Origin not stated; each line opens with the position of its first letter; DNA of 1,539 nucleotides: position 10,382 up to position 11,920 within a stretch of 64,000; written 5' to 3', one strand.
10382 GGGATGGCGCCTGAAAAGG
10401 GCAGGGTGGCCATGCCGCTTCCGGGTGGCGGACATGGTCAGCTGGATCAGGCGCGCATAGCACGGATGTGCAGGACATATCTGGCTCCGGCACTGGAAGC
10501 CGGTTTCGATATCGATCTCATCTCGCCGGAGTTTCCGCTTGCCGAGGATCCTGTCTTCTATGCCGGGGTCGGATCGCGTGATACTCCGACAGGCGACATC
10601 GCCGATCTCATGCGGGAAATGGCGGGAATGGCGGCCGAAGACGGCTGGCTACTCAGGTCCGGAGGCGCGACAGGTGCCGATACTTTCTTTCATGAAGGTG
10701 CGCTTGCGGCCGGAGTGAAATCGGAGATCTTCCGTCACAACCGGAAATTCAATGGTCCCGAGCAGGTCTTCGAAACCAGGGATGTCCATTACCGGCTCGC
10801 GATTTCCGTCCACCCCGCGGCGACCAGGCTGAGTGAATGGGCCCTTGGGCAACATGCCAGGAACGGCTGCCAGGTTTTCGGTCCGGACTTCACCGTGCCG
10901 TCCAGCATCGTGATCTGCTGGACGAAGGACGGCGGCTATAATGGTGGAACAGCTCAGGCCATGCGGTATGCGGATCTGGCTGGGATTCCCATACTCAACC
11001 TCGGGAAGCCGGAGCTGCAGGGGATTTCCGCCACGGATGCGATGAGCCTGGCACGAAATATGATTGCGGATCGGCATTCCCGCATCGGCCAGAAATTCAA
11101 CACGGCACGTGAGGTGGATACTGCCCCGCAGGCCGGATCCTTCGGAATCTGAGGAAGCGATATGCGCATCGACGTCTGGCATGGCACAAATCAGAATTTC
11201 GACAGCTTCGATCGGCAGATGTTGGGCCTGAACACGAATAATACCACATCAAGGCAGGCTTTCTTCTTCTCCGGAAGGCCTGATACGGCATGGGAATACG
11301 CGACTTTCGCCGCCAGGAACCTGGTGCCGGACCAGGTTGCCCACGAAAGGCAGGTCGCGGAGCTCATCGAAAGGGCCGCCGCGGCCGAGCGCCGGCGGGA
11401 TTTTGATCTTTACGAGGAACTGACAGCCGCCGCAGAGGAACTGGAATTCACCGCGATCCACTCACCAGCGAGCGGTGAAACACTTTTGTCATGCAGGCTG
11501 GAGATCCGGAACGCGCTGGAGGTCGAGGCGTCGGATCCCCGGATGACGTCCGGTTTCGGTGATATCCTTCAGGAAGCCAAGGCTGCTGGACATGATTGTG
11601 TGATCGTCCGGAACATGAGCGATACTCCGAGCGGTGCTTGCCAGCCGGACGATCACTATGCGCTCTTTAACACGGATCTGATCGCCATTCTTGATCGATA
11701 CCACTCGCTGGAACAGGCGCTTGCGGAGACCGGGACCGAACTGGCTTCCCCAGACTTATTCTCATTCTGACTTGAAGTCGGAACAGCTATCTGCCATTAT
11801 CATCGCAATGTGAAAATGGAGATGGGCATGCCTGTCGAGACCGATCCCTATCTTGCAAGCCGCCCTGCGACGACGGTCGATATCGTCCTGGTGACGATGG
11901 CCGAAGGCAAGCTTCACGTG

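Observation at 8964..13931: Nine-gene ADP-ribose-centred operon: Macro-DprA/SLOG fusion, ART-fold protein and NUDIX-NrtR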

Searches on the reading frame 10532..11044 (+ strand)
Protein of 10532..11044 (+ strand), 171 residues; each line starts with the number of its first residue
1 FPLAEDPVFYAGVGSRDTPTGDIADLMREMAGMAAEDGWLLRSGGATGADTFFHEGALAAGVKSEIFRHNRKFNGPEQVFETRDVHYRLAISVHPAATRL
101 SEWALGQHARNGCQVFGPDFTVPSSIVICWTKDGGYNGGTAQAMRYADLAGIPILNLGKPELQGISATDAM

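Call 91: find_homologous_proteins(query=window:10532-11044:+, max_evalue=0.00001)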
Query window:10532-11044:+ (171 aa): 38 proteins with E <= 0.00001 among 338 candidates.
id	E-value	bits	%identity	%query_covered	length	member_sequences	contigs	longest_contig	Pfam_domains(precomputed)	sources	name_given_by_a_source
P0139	5.6e-32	129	46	88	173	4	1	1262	PF02481.22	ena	-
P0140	1.5e-31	127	48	88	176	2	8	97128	-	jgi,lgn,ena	-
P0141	4.4e-30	123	44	88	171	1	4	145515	-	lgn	-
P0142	3.5e-27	113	47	87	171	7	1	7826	-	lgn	-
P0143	2.5e-26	110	44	89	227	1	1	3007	-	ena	-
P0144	8.5e-26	109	48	88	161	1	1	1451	-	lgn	-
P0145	1.9e-25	108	42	88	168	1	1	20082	PF02481.22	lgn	-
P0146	2.1e-25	107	45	88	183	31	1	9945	-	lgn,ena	-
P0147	3.1e-25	107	40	88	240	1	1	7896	-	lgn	-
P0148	1.1e-24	105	46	88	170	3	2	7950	-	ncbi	-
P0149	3.1e-24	104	43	87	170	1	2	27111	-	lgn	-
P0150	9.0e-24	102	42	89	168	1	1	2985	-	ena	-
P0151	1.6e-23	101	44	93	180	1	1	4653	-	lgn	-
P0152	1.8e-22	98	45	88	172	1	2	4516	-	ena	-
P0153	5.8e-22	96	41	88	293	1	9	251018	PF14216.13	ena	-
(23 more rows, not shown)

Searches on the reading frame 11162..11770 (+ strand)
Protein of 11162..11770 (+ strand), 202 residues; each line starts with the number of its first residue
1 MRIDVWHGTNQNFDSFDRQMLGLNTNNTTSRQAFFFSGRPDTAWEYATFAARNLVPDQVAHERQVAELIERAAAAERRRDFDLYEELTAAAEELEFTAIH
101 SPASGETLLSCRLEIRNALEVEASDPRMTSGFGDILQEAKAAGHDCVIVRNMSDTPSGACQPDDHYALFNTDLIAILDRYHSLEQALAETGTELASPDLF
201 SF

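Call 3: search_protein_families(library=pfam, proteins=[window:11162-11770:+], max_evalue=0.1)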
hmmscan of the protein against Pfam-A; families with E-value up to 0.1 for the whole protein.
window:11162-11770:+ (202 aa): 2 families
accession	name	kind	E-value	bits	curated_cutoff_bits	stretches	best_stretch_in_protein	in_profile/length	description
PF18760.7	ART-PolyVal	-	4.3e-06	28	31.2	1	4-51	8-50/140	ADP-Ribosyltransferase in polyvalent proteins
PF20027.4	DUF6435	-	0.011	16.1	26.9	1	62-95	14-47/53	Family of unknown function (DUF6435)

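Call 8: search_protein_families(library=ncbifam, proteins=[window:11162-11770:+], max_evalue=0.1)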
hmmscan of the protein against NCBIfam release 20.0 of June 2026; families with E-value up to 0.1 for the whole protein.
window:11162-11770:+ (202 aa): 0 families

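Call 31: find_homologous_proteins(query=window:11162-11770:+, max_evalue=0.001)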
Query window:11162-11770:+ (202 aa): 23 proteins with E <= 0.001 among 1196 candidates.
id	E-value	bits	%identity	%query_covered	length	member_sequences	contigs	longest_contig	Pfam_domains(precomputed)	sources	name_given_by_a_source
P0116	4.3e-130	449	100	100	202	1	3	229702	PF18760.8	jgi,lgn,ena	-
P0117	4.8e-54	201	53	92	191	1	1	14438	PF18760.8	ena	-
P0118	1.7e-53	199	49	98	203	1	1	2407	PF18760.8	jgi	jgi:hypothetical protein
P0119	1.9e-52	196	49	99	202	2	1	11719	PF18760.8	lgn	-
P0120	4.6e-52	195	51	87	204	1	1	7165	PF18760.8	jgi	jgi:hypothetical protein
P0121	6.2e-52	194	51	88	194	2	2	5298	PF18760.8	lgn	-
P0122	1.8e-51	193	50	88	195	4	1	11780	PF18760.8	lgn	-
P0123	2.1e-50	189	49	97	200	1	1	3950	-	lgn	-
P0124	2.1e-50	189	49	88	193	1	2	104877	PF18760.8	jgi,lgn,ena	-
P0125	6.0e-50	188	50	93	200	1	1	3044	PF18760.8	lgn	-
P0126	8.3e-50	187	50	88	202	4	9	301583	PF18760.8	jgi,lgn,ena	-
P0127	1.8e-49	186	49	96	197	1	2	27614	PF18760.8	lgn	-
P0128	2.3e-49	186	51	91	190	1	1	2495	PF18760.8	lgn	-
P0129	3.3e-49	185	49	88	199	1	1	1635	PF18760.8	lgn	-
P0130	5.8e-49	184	51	88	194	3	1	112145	PF18760.8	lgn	-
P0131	4.5e-47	178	47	94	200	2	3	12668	PF18760.8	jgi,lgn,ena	jgi:hypothetical protein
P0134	3.5e-43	166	46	89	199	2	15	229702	PF18760.8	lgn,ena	-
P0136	9.6e-41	158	45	88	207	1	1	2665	PF18760.8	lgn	-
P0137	2.6e-40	156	46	94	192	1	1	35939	PF18760.8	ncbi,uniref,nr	ncbi:hypothetical protein [Defluviimonas salinarum]|uniref:Uncharacterized protein n=1 Tax=Defluviim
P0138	5.5e-40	155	42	96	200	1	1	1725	PF18760.8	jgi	jgi:hypothetical protein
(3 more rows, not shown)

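Call 33: find_encoding_contigs(protein=P0124, flank=10000, max_places=2)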
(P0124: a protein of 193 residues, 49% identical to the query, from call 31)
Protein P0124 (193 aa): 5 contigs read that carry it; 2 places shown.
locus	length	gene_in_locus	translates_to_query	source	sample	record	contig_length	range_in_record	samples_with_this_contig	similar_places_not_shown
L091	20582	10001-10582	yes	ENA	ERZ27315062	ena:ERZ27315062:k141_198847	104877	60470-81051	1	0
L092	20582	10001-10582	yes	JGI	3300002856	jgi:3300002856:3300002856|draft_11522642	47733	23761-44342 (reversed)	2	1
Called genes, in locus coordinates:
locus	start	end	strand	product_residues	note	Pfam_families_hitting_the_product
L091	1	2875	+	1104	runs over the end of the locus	PF21384:Cas3_I-F_Cas2, PF00270:DEAD (faint), PF22590:Cas3-like_C_2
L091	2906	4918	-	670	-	-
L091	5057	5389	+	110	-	PF19891:DUF6364 (weak)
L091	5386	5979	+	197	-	PF11848:DUF3368 (weak)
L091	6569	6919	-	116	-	-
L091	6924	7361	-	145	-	-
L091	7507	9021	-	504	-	-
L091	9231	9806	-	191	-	-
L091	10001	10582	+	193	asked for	PF18760:ART-PolyVal (weak)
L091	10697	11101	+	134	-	-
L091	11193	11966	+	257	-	-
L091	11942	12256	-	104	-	-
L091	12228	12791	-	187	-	PF19502:DUF6036 (weak)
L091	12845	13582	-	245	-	-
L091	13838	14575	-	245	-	PF08774:VRR_NUC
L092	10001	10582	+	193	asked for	PF18760:ART-PolyVal (weak)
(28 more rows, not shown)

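Call 43: search_solved_structures(query=A2, max_evalue=10, show_alignments=1)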
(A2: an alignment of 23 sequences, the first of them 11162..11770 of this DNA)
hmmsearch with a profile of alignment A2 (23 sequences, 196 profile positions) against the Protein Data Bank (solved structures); distinct sequences matched with E-value up to 10: 7.
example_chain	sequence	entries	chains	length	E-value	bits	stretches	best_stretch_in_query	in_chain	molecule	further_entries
9lns_A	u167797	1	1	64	0.22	14.1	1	62-96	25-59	dAIT17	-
9lp2_C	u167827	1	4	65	0.44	13.1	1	62-98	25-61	dAID23.4S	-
9r2r_A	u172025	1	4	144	0.74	12.4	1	41-95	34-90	M7r1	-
9dgo_C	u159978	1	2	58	1.1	11.9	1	63-94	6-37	Designed miniprotein cb_3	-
9dn6_A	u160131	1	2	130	1.1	11.8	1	59-94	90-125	De novo designed IR agonist RF-405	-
7e8j_A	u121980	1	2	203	1.5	11.4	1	46-102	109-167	RNA-free ribonuclease P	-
29sb_A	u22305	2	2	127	4.3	9.9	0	42-89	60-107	KABLE2.5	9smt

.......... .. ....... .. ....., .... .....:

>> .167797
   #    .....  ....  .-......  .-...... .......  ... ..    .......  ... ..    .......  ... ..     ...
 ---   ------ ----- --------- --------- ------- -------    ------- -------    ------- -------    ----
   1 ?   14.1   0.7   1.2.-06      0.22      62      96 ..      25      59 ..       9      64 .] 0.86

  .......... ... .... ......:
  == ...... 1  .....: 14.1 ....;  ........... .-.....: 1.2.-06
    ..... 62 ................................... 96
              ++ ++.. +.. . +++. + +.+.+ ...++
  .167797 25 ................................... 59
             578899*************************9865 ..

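Call 51: predict_structure(alignment_id=A2)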
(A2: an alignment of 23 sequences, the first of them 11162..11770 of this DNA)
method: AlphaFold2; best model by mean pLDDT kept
length: 202 residues; sequences in the alignment: 23
mean_pLDDT: 91.5   pTM: 0.83
mean pLDDT of the five models: 91.5, 91.0, 90.5, 90.2, 87.9
residues with pLDDT >= 90: 151; 70-90: 39; 50-70: 11; < 50: 1
segments of 3 or more residues with pLDDT < 50: none
pLDDT, mean of each block of 10 residues (from residue 1): 96 88 68 94 95 89 96 98 98 93 88 98 94 94 98 92 96 97 95 69 56
secondary structure, 60 per line:
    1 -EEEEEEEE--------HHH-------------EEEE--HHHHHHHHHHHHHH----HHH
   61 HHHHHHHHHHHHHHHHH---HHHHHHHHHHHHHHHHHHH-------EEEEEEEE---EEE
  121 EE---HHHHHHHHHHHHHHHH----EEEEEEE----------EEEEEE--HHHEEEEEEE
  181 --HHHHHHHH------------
elements in order: E2-9 E34-37 H40-53 H58-77 H81-99 E107-114 E118-122 H126-141 E146-152 E163-168 E174-180 H183-190

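Call 63: search_protein_families(library=phrogs, proteins=[window:11162-11770:+], max_evalue=0.01)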
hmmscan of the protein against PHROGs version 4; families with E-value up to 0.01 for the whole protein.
window:11162-11770:+ (202 aa): 1 family
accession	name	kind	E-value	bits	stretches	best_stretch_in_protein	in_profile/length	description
phrog_4700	-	unknown function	0.00022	22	1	3-52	19-67/149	-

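Call 64: search_protein_families(library=padloc, proteins=[window:11162-11770:+], max_evalue=0.01)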
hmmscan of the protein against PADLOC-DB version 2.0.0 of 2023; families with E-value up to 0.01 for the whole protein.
window:11162-11770:+ (202 aa): 0 families

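Call 71: find_related_loci(query=A2, collection=metagenome_contigs, flank=10000)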
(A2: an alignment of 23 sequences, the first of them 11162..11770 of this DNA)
Query A2 (202 aa) in metagenome_contigs; peptide patterns used: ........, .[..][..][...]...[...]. (x = any residue, [..] = any of these).
599 stretches matched a pattern (row limit reached: there are more); 31 encode a relative of the query (tblastn E <= 1e-3); 31 distinct loci.
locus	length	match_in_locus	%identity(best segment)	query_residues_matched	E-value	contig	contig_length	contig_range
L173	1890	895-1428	50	1-178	1e-57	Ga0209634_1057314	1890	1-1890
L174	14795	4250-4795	49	1-182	5e-55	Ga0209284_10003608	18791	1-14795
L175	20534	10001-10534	48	1-178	7e-55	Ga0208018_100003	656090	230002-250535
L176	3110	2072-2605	48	1-178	1e-53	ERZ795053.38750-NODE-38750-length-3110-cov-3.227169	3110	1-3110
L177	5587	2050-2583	48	1-178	7e-51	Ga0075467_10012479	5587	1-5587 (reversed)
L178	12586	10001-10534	48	1-178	7e-51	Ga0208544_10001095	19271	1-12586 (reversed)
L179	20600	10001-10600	50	1-202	3e-49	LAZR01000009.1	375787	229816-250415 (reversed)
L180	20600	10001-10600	50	1-202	5e-49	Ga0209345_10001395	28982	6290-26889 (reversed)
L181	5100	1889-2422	49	1-178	5e-46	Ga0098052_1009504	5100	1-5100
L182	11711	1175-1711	42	1-179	5e-33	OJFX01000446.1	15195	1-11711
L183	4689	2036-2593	35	5-183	6e-24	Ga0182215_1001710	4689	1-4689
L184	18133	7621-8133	27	5-174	2e-14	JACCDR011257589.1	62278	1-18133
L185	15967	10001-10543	27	5-186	2e-12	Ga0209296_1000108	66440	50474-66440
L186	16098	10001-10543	27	5-186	2e-12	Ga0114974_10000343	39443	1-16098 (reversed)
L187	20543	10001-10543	27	5-186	3e-12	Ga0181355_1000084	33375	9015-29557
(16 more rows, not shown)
